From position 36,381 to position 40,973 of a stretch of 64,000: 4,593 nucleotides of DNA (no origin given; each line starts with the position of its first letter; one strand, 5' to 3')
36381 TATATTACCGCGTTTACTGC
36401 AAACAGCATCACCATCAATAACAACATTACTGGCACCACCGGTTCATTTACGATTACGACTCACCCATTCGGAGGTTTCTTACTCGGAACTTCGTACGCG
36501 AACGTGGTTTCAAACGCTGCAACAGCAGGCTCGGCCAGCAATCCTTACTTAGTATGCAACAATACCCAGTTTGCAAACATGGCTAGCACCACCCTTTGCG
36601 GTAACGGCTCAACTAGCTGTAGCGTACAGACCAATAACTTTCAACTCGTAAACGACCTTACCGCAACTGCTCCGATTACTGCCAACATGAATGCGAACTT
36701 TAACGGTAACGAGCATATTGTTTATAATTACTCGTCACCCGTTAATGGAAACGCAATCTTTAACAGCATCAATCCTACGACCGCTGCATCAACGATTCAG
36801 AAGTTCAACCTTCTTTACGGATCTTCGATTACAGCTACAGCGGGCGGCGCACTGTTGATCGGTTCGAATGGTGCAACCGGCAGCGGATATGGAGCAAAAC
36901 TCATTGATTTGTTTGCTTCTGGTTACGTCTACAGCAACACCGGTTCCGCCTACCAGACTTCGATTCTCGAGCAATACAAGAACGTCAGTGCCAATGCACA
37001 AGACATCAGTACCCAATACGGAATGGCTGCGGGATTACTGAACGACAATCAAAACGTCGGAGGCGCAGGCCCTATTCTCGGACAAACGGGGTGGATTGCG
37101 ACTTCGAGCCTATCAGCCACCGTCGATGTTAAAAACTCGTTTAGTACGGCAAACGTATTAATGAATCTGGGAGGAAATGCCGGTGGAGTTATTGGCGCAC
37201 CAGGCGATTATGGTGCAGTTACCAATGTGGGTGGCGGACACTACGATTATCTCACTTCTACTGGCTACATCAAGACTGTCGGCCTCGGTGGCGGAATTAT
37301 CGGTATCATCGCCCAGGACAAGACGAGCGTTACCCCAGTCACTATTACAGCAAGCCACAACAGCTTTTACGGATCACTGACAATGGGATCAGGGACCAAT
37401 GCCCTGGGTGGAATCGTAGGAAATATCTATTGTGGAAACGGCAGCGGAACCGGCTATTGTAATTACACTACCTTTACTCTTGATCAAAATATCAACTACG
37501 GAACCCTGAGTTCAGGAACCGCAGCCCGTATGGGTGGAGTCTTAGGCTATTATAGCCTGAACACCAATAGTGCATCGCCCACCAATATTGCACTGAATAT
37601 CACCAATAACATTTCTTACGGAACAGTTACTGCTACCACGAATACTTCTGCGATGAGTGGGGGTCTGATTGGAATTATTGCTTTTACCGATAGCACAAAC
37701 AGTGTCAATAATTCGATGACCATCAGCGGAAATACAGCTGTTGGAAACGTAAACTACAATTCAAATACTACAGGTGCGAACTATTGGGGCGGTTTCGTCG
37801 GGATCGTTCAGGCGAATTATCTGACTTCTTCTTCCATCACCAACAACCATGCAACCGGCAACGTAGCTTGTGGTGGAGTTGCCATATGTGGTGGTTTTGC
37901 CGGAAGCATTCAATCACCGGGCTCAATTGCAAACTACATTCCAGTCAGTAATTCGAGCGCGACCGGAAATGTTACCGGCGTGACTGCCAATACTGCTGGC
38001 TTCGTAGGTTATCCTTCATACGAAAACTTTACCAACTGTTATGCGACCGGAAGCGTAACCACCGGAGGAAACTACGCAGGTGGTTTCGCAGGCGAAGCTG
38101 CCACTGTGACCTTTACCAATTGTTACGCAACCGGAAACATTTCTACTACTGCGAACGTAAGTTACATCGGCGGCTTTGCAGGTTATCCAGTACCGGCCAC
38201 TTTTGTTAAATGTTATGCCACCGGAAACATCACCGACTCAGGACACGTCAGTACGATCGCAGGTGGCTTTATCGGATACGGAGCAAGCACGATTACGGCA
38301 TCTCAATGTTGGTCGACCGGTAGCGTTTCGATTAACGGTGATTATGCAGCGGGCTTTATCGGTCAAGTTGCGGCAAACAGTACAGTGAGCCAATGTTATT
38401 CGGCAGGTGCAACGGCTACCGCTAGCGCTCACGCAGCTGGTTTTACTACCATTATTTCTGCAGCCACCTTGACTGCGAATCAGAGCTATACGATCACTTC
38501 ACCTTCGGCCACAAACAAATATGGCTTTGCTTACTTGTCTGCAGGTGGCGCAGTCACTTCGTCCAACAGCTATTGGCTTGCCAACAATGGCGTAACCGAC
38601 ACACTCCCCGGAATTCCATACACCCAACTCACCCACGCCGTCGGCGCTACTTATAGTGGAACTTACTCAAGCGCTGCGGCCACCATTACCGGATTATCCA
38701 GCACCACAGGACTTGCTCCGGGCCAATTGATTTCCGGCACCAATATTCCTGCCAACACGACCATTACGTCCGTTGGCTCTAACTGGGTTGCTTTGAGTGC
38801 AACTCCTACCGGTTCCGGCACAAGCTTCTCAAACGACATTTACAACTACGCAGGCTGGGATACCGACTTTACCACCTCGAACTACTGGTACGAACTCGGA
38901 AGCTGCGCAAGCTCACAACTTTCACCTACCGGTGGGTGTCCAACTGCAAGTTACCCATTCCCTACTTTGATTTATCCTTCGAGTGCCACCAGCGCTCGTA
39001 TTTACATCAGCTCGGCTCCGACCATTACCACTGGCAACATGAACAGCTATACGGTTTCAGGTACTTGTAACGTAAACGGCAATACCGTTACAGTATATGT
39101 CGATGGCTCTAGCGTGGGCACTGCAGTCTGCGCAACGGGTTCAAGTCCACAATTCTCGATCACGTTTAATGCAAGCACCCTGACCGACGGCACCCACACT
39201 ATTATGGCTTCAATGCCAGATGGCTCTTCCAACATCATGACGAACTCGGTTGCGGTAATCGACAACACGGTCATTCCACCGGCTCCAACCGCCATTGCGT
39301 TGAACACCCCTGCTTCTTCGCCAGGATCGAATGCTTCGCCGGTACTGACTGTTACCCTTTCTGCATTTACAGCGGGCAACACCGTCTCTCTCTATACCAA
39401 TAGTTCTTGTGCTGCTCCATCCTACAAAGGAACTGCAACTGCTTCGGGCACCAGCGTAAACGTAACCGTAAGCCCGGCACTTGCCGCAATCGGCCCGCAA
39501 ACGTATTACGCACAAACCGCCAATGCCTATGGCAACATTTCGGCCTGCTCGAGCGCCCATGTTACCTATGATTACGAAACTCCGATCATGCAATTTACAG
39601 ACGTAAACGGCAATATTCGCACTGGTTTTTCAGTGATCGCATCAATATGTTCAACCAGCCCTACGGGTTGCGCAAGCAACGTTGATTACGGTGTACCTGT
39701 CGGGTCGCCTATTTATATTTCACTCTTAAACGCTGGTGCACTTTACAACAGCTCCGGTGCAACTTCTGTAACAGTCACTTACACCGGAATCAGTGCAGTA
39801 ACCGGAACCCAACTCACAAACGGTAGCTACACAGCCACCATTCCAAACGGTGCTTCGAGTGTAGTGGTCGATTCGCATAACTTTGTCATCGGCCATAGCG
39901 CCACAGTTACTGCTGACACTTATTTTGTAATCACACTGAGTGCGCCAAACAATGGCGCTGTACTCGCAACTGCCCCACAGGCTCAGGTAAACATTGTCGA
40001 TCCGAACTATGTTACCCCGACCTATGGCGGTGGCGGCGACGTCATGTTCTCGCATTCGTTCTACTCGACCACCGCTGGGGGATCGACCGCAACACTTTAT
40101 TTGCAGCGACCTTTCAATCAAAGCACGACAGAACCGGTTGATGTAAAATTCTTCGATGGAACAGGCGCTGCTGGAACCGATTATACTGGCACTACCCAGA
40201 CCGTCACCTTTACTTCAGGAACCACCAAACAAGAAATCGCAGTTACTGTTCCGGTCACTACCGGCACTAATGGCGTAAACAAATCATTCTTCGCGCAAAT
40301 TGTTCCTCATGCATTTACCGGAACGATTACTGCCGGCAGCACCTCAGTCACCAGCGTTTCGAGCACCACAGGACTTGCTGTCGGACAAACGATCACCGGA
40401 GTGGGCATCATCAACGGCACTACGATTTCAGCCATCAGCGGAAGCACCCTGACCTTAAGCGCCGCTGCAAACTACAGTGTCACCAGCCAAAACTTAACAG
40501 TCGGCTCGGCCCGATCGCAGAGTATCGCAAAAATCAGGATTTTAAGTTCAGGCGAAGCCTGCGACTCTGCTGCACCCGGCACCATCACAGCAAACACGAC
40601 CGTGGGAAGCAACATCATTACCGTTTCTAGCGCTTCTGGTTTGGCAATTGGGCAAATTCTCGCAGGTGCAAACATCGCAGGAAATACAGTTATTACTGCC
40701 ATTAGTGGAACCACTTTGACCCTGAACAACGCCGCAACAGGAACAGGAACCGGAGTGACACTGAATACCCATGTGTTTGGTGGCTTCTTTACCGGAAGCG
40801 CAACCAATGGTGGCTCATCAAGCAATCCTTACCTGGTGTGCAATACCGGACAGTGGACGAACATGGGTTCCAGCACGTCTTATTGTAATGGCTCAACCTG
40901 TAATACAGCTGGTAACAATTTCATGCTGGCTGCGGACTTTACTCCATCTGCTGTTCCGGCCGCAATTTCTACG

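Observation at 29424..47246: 5,940-aa secreted giant protein combining Big, Calx-beta and GLUG beta-helix modules in three mega-repeats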

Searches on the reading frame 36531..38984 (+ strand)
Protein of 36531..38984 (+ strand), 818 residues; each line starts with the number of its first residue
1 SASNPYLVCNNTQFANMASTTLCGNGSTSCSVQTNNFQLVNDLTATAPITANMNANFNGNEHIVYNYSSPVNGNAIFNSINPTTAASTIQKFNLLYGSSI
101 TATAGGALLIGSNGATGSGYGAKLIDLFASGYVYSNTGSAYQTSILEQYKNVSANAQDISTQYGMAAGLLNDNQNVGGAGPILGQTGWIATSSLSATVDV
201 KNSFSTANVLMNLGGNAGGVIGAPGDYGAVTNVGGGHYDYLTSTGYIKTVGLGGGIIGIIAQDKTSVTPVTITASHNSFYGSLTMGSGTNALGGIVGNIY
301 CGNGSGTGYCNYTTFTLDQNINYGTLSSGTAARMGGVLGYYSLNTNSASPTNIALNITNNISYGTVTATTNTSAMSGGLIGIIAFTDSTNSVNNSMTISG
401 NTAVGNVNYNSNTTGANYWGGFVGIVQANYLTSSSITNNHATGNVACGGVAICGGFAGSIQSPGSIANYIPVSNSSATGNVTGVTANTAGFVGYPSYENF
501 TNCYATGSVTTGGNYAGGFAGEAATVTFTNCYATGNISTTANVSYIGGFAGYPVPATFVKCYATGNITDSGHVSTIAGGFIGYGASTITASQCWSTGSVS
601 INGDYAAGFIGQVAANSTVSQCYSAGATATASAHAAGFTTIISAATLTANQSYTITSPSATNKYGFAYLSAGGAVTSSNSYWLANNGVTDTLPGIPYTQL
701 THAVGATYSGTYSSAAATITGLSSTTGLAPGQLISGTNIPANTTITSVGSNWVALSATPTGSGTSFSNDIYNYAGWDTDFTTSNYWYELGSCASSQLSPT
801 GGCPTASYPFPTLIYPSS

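Call 58: search_protein_families(library=pfam, proteins=[window:36531-38984:+], max_evalue=1)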
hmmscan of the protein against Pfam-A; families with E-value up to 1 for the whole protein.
window:36531-38984:+ (818 aa): 1 family
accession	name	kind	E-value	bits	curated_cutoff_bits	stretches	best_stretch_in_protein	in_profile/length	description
PF07581.17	Glug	-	0.0007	20.3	20.5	3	487-510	4-28/28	The GLUG motif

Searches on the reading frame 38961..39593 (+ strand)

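Call 58: search_protein_families(library=pfam, proteins=[window:38961-39593:+], max_evalue=1)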
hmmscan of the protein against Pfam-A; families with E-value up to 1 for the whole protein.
window:38961-39593:+ (211 aa): 4 families
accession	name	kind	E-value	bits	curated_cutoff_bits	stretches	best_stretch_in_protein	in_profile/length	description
PF19077.6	Big_13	-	5.6e-05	24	27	1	28-97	27-96/102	Bacterial Ig-like domain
PF17957.7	Big_7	-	0.00016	22.7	24.1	1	28-83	18-70/70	Bacterial Ig domain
PF13385.13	Laminin_G_3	-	0.059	14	27.6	1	9-62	63-112/151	Concanavalin A-like lectin/glucanases superfamily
PF19079.5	CFSR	-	0.21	12.3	27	1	60-90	4-30/49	Collagen-flanked surface repeat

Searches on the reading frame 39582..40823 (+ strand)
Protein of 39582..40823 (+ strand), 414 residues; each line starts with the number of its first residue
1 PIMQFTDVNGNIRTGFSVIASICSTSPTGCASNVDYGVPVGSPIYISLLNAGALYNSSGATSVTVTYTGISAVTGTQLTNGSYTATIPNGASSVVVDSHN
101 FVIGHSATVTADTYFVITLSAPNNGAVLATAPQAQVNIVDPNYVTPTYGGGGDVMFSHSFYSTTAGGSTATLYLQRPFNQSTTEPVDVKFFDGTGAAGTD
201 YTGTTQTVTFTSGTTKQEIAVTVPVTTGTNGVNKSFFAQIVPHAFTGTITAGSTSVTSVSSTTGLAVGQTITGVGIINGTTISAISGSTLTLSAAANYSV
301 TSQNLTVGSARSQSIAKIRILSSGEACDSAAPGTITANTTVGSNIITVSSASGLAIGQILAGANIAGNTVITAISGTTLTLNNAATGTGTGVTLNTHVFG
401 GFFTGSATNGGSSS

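Call 58: search_protein_families(library=pfam, proteins=[window:39582-40823:+], max_evalue=1)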
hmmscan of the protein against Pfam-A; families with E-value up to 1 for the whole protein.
window:39582-40823:+ (414 aa): 3 families
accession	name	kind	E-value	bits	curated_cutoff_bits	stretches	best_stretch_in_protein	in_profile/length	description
PF03160.20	Calx-beta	-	3.2e-09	37.3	27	1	156-238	10-92/119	Calx-beta domain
PF10626.15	TraO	-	0.12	12.6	25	1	61-115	82-133/168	Conjugative transposon protein TraO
PF03442.20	CBM_X2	-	0.14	12.7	28.9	1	277-307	24-54/83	Carbohydrate binding domain X2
